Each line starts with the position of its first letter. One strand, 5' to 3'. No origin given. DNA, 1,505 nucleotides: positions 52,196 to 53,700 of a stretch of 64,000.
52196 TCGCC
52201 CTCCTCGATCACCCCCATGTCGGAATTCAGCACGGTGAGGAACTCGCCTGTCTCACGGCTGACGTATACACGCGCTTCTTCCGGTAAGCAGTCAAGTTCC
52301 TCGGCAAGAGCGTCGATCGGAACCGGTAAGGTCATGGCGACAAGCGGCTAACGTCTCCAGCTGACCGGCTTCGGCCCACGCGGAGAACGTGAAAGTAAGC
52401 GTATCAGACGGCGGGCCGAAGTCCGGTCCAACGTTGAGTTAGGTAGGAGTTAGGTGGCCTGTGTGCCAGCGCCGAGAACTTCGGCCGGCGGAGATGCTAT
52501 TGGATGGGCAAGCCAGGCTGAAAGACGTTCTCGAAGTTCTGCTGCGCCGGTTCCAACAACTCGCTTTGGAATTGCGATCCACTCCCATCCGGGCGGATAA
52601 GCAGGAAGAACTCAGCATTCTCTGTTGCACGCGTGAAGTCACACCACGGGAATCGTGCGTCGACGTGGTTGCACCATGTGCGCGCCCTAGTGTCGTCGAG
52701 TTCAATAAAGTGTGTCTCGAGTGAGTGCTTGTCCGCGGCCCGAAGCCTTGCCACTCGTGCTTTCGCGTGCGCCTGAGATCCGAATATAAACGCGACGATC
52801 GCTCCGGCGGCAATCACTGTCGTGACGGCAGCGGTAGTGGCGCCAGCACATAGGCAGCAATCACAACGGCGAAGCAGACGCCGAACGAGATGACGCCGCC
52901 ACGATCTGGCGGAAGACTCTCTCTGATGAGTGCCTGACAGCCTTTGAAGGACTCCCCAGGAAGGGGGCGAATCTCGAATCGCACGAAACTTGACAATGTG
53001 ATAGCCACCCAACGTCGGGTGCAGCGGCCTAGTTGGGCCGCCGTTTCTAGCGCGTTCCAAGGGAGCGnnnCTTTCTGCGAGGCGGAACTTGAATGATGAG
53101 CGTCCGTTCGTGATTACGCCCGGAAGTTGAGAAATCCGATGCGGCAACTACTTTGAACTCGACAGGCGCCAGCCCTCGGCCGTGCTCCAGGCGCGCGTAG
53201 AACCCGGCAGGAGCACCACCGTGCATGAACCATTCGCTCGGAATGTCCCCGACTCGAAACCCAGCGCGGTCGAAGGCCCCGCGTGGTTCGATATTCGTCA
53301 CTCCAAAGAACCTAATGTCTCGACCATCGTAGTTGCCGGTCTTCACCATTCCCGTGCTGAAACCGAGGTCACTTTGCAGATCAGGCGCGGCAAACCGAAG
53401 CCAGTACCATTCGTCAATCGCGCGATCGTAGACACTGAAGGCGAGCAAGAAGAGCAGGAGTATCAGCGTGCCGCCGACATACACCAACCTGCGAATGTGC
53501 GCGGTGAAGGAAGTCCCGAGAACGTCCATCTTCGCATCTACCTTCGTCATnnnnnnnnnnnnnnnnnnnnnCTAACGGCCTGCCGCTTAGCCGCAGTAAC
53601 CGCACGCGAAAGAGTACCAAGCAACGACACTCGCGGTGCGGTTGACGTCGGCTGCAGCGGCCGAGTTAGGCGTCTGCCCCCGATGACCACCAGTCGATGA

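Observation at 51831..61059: Chromosomal integron with about 14 mostly unknown cassettes, roughly 30-40 kb from oriC in an Acidobacteria-like genome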

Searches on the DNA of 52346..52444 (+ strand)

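Call 21: build_rna_model(alignment_id=A2, structure=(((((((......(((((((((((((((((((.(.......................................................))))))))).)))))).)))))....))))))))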
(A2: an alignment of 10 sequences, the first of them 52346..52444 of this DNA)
Model R1 built from alignment A2 (10 sequences, 122 columns); structure: as given.
model positions 100; base pairs 27; branch points 0; effective number of sequences 2.05; information 0.59 bits per position. Calibrated on 0.2 Mb of random sequence (short: E-values are rough).
structure used (alignment columns):
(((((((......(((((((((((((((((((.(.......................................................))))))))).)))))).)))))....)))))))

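Call 22: search_with_rna_model(model_id=R1, source=window, filters=off, max_evalue=10)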
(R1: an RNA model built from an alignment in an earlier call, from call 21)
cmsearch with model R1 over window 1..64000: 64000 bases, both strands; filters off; matches with E-value up to 10: 84.
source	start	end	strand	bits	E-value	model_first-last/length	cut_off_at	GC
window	52346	52444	+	96.9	1.3e-29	1-100/100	no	0.61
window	57791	57891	+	96.9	1.4e-29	1-100/100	no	0.64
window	60005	60104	+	96.4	2e-29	1-100/100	no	0.61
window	56445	56543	+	92.7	3.4e-28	1-100/100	no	0.58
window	56969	57067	+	91.8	7.3e-28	1-100/100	no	0.65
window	54158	54258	+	87.1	2.7e-26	1-100/100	no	0.62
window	55352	55447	+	85.9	6.5e-26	1-100/100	no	0.62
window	58302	58400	+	77.2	5.7e-23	1-100/100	no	0.61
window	53570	53671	+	77.1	6.1e-23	1-100/100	no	0.65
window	55903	56021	+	75.9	1.6e-22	1-100/100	no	0.64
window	2401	2487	+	26.3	7.1e-06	1-100/100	no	0.71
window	57791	57891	-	21.2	0.00036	1-100/100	no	0.64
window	2401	2487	-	19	0.002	1-100/100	no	0.71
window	56969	57067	-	18.1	0.004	1-100/100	no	0.65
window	40493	40592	-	17.6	0.006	1-100/100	no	0.71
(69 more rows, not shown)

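Call 29: search_with_rna_model(model_id=R1, sources=[L002, L003, L004, L005, L006, L007, L008, L009, L010, L011, L012, L013, L014, L015, L016, L017, L018, L019, L020, L021, L022, L023, L024, L025, L026, L027, L028, L029, L030, L031], max_evalue=0.001, make_alignment=true)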
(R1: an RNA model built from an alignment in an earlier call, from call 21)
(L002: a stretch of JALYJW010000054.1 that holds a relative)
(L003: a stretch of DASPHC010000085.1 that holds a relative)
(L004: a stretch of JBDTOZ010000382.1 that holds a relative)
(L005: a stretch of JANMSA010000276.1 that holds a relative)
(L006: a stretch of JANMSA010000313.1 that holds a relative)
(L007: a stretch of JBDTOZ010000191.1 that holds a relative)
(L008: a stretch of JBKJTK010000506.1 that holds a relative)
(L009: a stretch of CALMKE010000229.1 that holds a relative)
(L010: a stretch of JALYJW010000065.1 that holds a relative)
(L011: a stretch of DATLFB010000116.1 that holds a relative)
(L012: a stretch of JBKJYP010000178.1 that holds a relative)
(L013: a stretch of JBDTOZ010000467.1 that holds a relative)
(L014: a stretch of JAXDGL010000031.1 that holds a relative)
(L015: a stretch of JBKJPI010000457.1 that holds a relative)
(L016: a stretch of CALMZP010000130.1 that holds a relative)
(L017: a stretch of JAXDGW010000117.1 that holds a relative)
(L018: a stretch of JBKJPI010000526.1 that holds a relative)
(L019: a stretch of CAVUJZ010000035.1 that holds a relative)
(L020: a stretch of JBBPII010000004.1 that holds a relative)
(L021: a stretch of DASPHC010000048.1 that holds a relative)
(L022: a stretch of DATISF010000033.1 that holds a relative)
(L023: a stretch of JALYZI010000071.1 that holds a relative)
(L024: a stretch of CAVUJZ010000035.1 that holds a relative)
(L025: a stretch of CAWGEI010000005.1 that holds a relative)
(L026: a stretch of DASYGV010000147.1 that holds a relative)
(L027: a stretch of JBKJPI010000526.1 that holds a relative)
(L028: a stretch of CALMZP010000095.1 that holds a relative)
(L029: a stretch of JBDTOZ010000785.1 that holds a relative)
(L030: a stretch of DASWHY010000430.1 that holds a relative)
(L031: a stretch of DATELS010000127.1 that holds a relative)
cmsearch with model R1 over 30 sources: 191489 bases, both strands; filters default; matches with E-value up to 0.001: 143.
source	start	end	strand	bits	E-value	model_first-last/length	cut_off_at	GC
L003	2757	2855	-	106.3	2.8e-32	1-100/100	no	0.62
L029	288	386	+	101.7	1e-30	1-100/100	no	0.67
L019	6245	6343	-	99.8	4.3e-30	1-100/100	no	0.61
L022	3709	3807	+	99.1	7.3e-30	1-100/100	no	0.62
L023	2868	2968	+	97.4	2.7e-29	1-100/100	no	0.65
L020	3940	4038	+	94.8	2e-28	1-100/100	no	0.61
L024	5911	6009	-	94.8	2.1e-28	1-100/100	no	0.67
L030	1679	1777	+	94.6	2.4e-28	1-100/100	no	0.63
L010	4571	4669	-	93.7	4.7e-28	1-100/100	no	0.63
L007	979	1077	-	93.7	5e-28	1-100/100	no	0.65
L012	2465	2562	-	93.3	6.4e-28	1-100/100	no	0.64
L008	4312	4412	-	93.3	6.5e-28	1-100/100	no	0.58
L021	2400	2498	-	92.1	1.7e-27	1-100/100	no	0.59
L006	2180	2278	-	91.6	2.4e-27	1-100/100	no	0.64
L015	2224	2323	-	91.6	2.4e-27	1-100/100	no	0.63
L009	1894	1993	-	91.5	2.7e-27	1-100/100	no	0.67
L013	2775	2873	-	91.3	3.2e-27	1-100/100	no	0.65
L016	1071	1168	+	91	4.1e-27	1-100/100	no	0.6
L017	2995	3093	-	90.5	5.9e-27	1-100/100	no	0.63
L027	2781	2880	-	90.4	6.1e-27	1-100/100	no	0.61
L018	4589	4688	-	89.4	1.4e-26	1-100/100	no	0.63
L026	5251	5349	+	89.3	1.4e-26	1-100/100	no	0.67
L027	6692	6792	-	89.1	1.8e-26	1-100/100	no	0.57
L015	1654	1753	-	88.8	2.2e-26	1-100/100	no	0.6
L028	4060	4157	-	88.2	3.5e-26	1-100/100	no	0.63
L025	7016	7114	+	88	4e-26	1-100/100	no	0.63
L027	5825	5924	-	88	4e-26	1-100/100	no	0.63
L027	4685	4784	-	86.3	1.5e-25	1-100/100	no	0.64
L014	2329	2426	+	85.5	2.8e-25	1-100/100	no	0.67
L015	35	133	-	85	4.1e-25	1-100/100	no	0.62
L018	569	668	-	84.9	4.2e-25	1-100/100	no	0.63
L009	6420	6518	-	84.5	6e-25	1-100/100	no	0.64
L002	817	915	-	84.5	6e-25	1-100/100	no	0.61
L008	3750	3850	-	84.2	7.5e-25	1-100/100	no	0.58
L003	5087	5186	-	83.8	1e-24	1-100/100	no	0.65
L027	3435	3536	-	83.4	1.4e-24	1-100/100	no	0.6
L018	1441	1540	-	83.4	1.4e-24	1-100/100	no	0.58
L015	2748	2845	-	82.1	3.9e-24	1-100/100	no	0.61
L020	4917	5016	+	81.9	4.5e-24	1-100/100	no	0.65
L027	10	111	-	81.4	6.8e-24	1-100/100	no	0.57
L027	1734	1835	-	81.1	8.5e-24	1-100/100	no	0.6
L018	2593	2693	-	81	8.8e-24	1-100/100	no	0.63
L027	4077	4178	-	80.7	1.2e-23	1-100/100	no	0.63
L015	1074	1175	-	80.7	1.2e-23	1-100/100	no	0.57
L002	4336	4432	-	80.6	1.2e-23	1-100/100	no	0.61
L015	553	654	-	80.1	1.8e-23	1-100/100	no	0.58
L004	575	673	-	79.2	3.6e-23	1-100/100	no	0.63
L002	1338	1429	-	79.1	3.8e-23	1-100/100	no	0.67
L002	4770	4869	-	78.2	7.7e-23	1-100/100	no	0.64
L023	4751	4845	+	77.5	1.4e-22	1-100/100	no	0.67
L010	5212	5311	-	77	2e-22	1-100/100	no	0.66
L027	7342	7442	-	76.9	2.1e-22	1-100/100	no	0.6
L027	5443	5543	-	76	4.3e-22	1-100/100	no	0.6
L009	4954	5054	-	75.6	5.7e-22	1-100/100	no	0.68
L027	531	631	-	75.3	7.4e-22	1-100/100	no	0.6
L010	3823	3920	-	74.5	1.4e-21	1-100/100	no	0.61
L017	1751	1848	-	74.4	1.5e-21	1-100/100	no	0.58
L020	2881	2980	+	74.2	1.7e-21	1-100/100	no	0.66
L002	2480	2579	-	72.6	5.8e-21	1-100/100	no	0.68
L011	5027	5125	+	72.4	6.6e-21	1-100/100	no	0.63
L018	3320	3420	-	70.8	2.3e-20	1-100/100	no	0.62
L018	3940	4042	-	70.4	3.1e-20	1-100/100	no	0.63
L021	1281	1381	-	70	4.3e-20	1-100/100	no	0.71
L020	4365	4461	+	69.6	6.2e-20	1-100/100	no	0.62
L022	3315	3415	+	69.4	7.1e-20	1-100/100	no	0.59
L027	2278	2382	-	68.8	1.1e-19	1-100/100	no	0.61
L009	1337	1441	-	68.7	1.2e-19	1-100/100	no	0.65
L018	2059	2163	-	68.4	1.5e-19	1-100/100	no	0.63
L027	979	1078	-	68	2.1e-19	1-100/100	no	0.62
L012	906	1006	-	67.9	2.3e-19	1-100/100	no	0.67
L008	4829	4933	-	67.2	3.8e-19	1-100/100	no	0.59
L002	5305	5407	-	66.9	4.7e-19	1-100/100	no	0.67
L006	2870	2971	-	66.5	6.7e-19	1-100/100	no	0.74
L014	624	726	+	66.3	7.7e-19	1-100/100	no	0.65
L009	2328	2429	-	65.7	1.2e-18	1-100/100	no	0.64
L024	6521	6621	-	65.2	1.9e-18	1-100/100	no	0.64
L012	85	188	-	64.6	2.8e-18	1-100/100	no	0.67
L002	6486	6585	-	64.5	3.1e-18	1-100/100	no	0.65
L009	4414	4515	-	64.1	4.3e-18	1-100/100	no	0.65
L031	6577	6670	-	63.8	5.5e-18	1-100/100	no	0.65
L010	1493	1593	-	63.2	8.3e-18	1-100/100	no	0.64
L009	2876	2979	-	62.7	1.2e-17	1-100/100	no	0.69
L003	3381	3484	-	62.3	1.7e-17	1-100/100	no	0.69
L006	1151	1255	-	61.5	3e-17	1-100/100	no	0.69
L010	3074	3176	-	61.4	3.4e-17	1-100/100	no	0.61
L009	586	688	-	61.1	4.3e-17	1-100/100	no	0.63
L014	1913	2018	+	60.5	7e-17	1-100/100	no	0.72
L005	1898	1996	-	60.5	7e-17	1-100/100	no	0.64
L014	3248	3352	+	60.1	9e-17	1-100/100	no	0.65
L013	2261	2363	-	59.8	1.1e-16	1-100/100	no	0.65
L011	7214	7317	+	59.4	1.6e-16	1-100/100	no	0.69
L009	3424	3525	-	59.3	1.7e-16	1-100/100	no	0.62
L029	1040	1143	+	58.9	2.4e-16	1-100/100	no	0.68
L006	3495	3599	-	57.9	5.1e-16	1-100/100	no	0.7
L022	1917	2015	+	57.5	7e-16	1-100/100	no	0.59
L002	5855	5953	-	57.5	7.1e-16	1-100/100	no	0.64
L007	1323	1425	-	57.1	9.8e-16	1-100/100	no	0.7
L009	3992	4094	-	56.9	1.1e-15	1-100/100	no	0.6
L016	598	696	+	56.9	1.1e-15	1-100/100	no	0.7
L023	961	1063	+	56.8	1.2e-15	1-100/100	no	0.7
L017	3655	3757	-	56.7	1.3e-15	1-100/100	no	0.65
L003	6024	6125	-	56.6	1.4e-15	1-100/100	no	0.72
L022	2717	2818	+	54.7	5.9e-15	1-100/100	no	0.67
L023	4014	4118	+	54.5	7.1e-15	1-100/100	no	0.65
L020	843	930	+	53.3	1.8e-14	1-100/100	no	0.73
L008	3228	3331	-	52.9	2.4e-14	1-100/100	no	0.62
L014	1525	1630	+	52.9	2.5e-14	1-100/100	no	0.7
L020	147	244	+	52.6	3.2e-14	1-100/100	no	0.67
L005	4209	4312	-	51.7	6.3e-14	1-100/100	no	0.69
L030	874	963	+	51.3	8.1e-14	1-100/100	no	0.68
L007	3049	3143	-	51.1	9.5e-14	1-100/100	no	0.67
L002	1928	2031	-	50.9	1.1e-13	1-100/100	no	0.66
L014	2861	2966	+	50.9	1.1e-13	1-100/100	no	0.7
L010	2575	2676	-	50.9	1.2e-13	1-100/100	no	0.68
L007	150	251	-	50.7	1.4e-13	1-100/100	no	0.71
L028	6792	6925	-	49.5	3.3e-13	1-100/100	no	0.65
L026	5781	5881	+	49.2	4.1e-13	1-100/100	no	0.67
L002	7011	7114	-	48.7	6.2e-13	1-100/100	no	0.66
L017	4277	4380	-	47.9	1.1e-12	1-100/100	no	0.62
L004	1141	1246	-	45.1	1e-11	1-100/100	no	0.63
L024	3120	3221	-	44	2.4e-11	1-100/100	no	0.64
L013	1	93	-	43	5.1e-11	1-90/100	3'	0.67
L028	4953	5055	-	42.7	6.3e-11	1-100/100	no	0.65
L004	3923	4022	-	41.6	1.5e-10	1-100/100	no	0.7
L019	5185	5287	-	41.5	1.6e-10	1-100/100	no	0.62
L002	7523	7625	-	41.5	1.7e-10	1-100/100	no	0.64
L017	4849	4954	-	41.2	2.1e-10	1-100/100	no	0.7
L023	3284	3419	+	37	5.2e-09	1-100/100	no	0.68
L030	2957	3016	+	36.5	7.8e-09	1-100/100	no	0.72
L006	538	640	-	36.3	9.2e-09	1-100/100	no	0.69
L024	6656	6756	-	35.1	2.2e-08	1-100/100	no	0.68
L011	6860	6968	+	34.1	4.9e-08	1-100/100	no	0.63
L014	1147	1251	+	32.9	1.3e-07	1-100/100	no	0.69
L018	1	51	-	31.5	3.7e-07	1-51/100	3'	0.63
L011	6335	6428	+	30.8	6.4e-07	1-100/100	no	0.65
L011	5464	5565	+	30.4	8.6e-07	1-100/100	no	0.69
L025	7611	7661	+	30.3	9.2e-07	26-76/100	no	0.59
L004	1905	2004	-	29.8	1.4e-06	1-100/100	no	0.64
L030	2225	2287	+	28.7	3.2e-06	1-100/100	no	0.71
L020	4917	5016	-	28.2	4.9e-06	1-100/100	no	0.65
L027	7951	8000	-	27.2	1e-05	52-100/100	5'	0.6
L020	2881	2980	-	27.1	1.1e-05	1-100/100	no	0.66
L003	2757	2855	+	26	2.6e-05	1-100/100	no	0.62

Alignment A3: 143 matches aligned to the model, 215 columns, each read 5' to 3' on its own strand. Consensus structure (alignment columns), stored with it:
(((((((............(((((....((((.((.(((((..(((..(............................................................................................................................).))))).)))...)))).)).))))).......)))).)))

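Call 61: search_with_rna_model(model_id=R1, sources=[L034], filters=off, max_evalue=1)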
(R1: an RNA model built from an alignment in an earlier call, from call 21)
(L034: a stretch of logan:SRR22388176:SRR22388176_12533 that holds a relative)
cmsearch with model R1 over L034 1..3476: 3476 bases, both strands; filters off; matches with E-value up to 1: 3.
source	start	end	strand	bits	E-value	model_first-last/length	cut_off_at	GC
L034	3399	3476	-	21.1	2.1e-05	15-89/100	no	0.74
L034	516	541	+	8.7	0.31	1-100/100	no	0.73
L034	3404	3472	+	7.9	0.57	19-84/100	no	0.74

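Call 85: search_with_rna_model(model_id=R1, sources=[L035, L036, L037, L038, L039, L040], max_evalue=0.01)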
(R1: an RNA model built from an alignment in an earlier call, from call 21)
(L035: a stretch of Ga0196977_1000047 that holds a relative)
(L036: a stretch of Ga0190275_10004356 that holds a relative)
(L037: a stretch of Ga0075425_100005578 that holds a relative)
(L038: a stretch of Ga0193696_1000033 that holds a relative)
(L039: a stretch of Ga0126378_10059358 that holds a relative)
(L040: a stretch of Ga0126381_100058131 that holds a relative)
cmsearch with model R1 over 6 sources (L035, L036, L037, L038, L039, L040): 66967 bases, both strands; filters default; matches with E-value up to 0.01: 0.
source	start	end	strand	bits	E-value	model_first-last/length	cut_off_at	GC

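Call 95: search_with_rna_model(model_id=R1, sources=[L042, L043, L044], filters=off, max_evalue=0.01)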
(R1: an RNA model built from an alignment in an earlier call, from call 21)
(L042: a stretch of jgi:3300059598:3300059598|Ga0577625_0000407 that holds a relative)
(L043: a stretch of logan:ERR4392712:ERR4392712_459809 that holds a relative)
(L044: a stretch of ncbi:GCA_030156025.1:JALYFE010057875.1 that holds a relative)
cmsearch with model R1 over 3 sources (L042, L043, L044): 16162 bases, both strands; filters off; matches with E-value up to 0.01: 4.
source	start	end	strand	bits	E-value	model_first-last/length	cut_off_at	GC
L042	7170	7279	-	19.7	0.00028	1-100/100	no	0.67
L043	2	111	-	19.7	0.00028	1-100/100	no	0.67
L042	7175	7274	+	17.1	0.0021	1-100/100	no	0.68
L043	7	106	+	17.1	0.0021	1-100/100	no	0.68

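Call 100: search_with_rna_model(model_id=R1, sources=[L045, L046], filters=off, max_evalue=0.01)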
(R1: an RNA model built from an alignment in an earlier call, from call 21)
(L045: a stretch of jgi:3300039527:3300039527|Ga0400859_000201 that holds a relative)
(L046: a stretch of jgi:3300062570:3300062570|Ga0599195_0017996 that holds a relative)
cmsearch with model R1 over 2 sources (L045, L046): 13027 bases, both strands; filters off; matches with E-value up to 0.01: 14.
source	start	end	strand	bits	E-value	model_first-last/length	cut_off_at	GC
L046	2287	2385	-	79.1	2.6e-24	1-100/100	no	0.62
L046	2846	2951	-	60.7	3.9e-18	1-100/100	no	0.7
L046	3322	3427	-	59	1.4e-17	1-100/100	no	0.65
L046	1732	1847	-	57.4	5.2e-17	1-100/100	no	0.59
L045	6075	6175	-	54.7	4.2e-16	1-100/100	no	0.65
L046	3852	3986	-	48.7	4.3e-14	1-100/100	no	0.68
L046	5131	5236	-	45.9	3.6e-13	1-100/100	no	0.72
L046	4387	4503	-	44.9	7.8e-13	1-100/100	no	0.61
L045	6736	6840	-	43.7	2.1e-12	1-100/100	no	0.65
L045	6075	6175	+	21.6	5.4e-05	1-100/100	no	0.65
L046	2287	2385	+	19.2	0.00034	1-100/100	no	0.62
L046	2846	2951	+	18.6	0.00056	1-100/100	no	0.7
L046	5128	5232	+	17.1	0.0017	1-100/100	no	0.72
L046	3322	3427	+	15.6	0.0056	1-100/100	no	0.65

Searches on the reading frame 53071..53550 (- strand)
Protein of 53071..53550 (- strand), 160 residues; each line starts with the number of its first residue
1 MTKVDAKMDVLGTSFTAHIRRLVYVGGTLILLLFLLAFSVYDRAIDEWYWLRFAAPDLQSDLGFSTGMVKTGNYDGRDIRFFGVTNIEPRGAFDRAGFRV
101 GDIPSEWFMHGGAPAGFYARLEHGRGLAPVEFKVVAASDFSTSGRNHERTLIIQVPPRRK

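Call 16: search_protein_families(library=pfam, proteins=[window:53071-53550:-], max_evalue=0.1)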
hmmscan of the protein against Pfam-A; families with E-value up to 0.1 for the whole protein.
window:53071-53550:- (160 aa): 2 families
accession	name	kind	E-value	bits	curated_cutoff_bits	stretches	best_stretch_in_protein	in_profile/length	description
PF00499.25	Oxidored_q3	-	0.0032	17.6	33.2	1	10-39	31-60/146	NADH-ubiquinone/plastoquinone oxidoreductase chain 6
PF17820.7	PDZ_6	-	0.0046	17.1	27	1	84-103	2-21/54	PDZ domain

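Call 44: search_protein_families(library=padloc, proteins=[window:53071-53550:-], max_evalue=0.01)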
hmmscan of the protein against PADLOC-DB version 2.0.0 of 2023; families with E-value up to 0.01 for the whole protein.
window:53071-53550:- (160 aa): 0 families

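Call 45: search_protein_families(library=ncbifam, proteins=[window:53071-53550:-], max_evalue=0.01)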
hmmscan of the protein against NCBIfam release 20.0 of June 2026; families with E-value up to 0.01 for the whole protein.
window:53071-53550:- (160 aa): 0 families

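Call 64: search_protein_families(library=phrogs, proteins=[window:53071-53550:-], max_evalue=0.01)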
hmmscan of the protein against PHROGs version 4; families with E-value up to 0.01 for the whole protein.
window:53071-53550:- (160 aa): 0 families
